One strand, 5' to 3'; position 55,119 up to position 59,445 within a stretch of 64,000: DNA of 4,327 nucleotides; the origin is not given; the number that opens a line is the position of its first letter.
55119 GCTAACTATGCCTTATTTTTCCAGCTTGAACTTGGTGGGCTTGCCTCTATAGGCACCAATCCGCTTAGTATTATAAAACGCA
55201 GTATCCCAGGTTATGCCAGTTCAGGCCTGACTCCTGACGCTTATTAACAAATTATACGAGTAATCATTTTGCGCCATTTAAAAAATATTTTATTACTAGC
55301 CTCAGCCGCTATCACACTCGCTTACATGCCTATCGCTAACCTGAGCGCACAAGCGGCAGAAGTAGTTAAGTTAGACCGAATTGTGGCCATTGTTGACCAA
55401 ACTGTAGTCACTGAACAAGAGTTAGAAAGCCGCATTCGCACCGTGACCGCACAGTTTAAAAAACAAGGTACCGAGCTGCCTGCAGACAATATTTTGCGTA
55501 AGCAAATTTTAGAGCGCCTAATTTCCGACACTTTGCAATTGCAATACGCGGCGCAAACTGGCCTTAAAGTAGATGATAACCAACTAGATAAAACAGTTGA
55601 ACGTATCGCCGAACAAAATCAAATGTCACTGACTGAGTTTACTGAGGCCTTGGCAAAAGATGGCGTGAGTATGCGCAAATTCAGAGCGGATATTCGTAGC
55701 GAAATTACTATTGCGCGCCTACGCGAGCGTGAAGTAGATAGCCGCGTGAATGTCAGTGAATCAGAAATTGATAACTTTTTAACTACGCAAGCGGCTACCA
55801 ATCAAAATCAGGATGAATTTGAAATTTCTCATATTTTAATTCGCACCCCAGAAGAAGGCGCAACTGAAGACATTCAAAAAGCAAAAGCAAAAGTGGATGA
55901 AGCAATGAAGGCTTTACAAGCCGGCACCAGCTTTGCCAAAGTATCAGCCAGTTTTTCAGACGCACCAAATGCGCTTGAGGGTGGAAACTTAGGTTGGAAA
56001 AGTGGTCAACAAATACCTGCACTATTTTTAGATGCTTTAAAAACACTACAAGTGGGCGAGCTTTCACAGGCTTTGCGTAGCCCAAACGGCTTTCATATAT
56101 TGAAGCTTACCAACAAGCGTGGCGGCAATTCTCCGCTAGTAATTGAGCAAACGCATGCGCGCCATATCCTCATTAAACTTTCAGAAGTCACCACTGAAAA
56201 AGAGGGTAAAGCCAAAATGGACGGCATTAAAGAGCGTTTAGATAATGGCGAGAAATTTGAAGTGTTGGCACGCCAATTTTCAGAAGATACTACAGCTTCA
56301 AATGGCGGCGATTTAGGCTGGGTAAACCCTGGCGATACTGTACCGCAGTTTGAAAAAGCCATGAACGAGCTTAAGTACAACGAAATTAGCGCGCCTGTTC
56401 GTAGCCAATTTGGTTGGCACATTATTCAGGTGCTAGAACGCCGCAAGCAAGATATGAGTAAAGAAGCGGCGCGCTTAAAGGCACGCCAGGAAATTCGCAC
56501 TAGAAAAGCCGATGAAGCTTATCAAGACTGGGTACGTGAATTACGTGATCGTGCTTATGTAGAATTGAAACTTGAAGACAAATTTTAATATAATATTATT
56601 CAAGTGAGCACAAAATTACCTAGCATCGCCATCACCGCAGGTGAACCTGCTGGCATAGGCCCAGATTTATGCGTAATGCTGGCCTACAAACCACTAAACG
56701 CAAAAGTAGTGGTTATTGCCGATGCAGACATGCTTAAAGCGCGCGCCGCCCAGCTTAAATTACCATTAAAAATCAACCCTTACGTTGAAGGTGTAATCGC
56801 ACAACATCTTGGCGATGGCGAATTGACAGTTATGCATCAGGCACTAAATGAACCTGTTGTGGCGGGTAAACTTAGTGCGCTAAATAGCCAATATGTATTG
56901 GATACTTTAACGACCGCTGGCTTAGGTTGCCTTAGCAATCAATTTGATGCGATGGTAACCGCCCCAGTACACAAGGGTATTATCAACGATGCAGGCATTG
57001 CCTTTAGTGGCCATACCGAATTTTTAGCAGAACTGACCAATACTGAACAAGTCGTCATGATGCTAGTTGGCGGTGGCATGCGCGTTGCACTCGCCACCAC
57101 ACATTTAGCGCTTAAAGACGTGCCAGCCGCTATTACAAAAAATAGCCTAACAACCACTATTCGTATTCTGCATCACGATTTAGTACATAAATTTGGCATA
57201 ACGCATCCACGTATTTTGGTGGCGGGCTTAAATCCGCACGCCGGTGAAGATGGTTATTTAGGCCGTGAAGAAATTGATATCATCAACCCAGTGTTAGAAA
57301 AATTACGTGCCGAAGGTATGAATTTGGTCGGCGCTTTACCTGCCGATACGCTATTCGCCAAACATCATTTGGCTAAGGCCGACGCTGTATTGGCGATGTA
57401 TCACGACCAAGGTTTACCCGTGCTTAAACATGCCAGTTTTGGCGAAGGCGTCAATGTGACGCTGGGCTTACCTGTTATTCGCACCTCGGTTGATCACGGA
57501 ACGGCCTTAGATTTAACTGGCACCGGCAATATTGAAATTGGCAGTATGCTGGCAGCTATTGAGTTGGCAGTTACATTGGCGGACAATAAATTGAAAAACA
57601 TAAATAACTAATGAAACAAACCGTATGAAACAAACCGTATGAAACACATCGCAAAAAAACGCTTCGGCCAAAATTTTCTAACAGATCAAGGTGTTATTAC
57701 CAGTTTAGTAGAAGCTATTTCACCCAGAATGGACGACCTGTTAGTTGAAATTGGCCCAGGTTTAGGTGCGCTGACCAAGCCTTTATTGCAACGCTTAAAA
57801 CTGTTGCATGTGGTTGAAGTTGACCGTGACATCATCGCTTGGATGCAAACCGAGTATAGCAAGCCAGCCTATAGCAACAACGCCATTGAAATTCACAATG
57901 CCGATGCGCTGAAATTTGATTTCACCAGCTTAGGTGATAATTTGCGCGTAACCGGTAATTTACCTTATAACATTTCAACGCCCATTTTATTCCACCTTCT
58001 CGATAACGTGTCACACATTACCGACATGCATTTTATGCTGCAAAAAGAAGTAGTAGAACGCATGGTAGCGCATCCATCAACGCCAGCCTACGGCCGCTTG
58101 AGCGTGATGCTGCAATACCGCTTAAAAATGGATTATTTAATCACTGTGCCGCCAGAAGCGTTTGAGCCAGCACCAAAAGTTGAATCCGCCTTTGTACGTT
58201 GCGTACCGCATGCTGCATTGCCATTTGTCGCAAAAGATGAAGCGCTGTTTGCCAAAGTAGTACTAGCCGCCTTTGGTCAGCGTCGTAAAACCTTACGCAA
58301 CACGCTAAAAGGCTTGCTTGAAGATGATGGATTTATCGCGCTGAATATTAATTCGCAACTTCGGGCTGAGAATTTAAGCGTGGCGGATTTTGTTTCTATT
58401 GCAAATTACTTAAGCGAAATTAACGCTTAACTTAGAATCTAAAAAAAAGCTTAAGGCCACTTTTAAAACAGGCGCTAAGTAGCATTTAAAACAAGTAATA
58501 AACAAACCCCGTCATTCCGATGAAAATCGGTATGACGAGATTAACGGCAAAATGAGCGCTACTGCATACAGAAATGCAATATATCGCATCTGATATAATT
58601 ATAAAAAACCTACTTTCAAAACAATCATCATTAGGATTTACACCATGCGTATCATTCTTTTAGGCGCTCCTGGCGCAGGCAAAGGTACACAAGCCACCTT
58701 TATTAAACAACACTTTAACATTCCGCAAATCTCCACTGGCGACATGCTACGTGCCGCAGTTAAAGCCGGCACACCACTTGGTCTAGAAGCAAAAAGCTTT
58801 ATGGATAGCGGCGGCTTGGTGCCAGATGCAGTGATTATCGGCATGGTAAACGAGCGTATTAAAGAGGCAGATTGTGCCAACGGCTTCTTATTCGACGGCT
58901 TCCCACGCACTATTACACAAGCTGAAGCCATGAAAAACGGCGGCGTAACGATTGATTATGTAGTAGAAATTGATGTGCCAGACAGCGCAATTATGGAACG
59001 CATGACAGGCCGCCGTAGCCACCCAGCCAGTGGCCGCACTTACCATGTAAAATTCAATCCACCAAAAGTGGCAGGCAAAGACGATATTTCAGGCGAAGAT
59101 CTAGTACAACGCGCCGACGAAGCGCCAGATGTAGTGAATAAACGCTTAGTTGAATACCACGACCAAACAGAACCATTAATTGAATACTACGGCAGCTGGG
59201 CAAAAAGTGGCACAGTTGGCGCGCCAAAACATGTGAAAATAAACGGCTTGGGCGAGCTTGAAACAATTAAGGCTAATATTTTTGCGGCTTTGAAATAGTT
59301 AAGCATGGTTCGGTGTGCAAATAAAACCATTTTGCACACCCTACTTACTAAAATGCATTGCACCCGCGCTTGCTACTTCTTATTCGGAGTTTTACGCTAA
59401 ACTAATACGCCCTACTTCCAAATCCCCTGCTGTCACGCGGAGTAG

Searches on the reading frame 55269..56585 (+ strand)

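Call 61: search_protein_families(library=pfam, proteins=[window:55269-56585:+], max_evalue=0.00001)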
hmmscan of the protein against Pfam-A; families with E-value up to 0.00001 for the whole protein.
window:55269-56585:+ (439 aa): 6 families
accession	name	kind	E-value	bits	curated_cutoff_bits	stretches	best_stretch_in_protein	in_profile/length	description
PF13616.12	Rotamase_3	-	3.5e-53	179.5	22.5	2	293-391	14-115/116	PPIC-type PPIASE domain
PF00639.27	Rotamase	-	1.3e-48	164.3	21.7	2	299-388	1-95/97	PPIC-type PPIASE domain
PF09312.16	SurA_N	-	5.3e-40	136.7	30.8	1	35-152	1-118/118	SurA N-terminal domain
PF13145.12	Rotamase_2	-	3.7e-18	66.9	27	2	178-286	11-111/121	PPIC-type PPIASE domain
PF13624.11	SurA_N_3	-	2.2e-16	60.6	27.2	1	9-151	17-161/162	SurA-like N-terminal domain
PF13623.11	SurA_N_2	-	2.3e-09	37.7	28.5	1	15-119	16-128/145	SurA-like N-terminal domain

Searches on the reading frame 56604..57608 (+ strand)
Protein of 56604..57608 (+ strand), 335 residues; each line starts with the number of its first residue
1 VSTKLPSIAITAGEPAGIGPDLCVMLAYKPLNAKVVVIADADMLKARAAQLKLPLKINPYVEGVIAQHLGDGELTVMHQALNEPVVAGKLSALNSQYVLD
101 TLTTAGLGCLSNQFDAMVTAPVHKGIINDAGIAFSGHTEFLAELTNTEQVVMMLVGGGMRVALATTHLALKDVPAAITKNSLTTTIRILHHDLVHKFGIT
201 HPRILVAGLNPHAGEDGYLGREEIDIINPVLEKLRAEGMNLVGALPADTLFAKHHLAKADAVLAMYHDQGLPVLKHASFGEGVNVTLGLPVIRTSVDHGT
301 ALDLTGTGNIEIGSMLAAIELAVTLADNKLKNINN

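Call 61: search_protein_families(library=pfam, proteins=[window:56604-57608:+], max_evalue=0.00001)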
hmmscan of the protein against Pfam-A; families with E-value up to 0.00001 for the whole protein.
window:56604-57608:+ (335 aa): 1 family
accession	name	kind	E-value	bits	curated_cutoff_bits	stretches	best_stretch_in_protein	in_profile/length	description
PF04166.17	PdxA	-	4.2e-109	364.8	27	1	33-322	3-286/286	Pyridoxal phosphate biosynthetic protein PdxA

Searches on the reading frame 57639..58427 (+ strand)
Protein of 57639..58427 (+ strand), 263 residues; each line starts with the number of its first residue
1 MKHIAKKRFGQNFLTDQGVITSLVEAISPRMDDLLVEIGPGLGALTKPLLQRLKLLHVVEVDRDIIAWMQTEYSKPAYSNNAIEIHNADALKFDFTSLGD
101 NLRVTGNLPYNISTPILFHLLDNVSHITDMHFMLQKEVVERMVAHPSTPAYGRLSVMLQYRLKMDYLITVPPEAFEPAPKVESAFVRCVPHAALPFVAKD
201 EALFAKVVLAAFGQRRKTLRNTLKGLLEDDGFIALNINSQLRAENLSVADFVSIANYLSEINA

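Call 59: search_protein_families(library=pfam, proteins=[window:57639-58427:+], max_evalue=0.00001)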
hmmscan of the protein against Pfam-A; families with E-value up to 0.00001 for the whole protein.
window:57639-58427:+ (263 aa): 1 family
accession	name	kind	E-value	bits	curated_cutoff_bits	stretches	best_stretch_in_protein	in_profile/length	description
PF00398.26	RrnaAD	-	4.1e-63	213.4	24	1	5-259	4-262/263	Ribosomal RNA adenine dimethylase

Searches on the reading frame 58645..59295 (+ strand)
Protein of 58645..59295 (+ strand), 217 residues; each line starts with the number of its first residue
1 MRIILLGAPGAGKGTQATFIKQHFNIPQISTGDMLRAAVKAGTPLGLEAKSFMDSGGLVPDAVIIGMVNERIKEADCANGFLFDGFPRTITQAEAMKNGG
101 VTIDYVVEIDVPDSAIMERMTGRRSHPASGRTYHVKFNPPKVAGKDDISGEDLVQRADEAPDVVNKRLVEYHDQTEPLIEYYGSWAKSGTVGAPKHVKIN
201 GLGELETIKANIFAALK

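Call 59: search_protein_families(library=pfam, proteins=[window:58645-59295:+], max_evalue=0.00001)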
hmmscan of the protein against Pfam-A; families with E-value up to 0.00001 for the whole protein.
window:58645-59295:+ (217 aa): 4 families
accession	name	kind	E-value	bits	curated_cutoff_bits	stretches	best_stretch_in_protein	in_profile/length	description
PF00406.28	ADK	-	7.7e-55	185.6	26.8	1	5-185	1-149/151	Adenylate kinase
PF13207.12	AAA_17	-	4.4e-25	89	27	1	6-126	1-125/136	AAA domain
PF05191.20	ADK_lid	-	1.2e-16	60.7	26.6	1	123-158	1-36/36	Adenylate kinase, active site lid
PF17213.9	Hydin_ADK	-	6.1e-06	26.9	27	0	58-85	168-195/196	Hydin Adenylate kinase-like domain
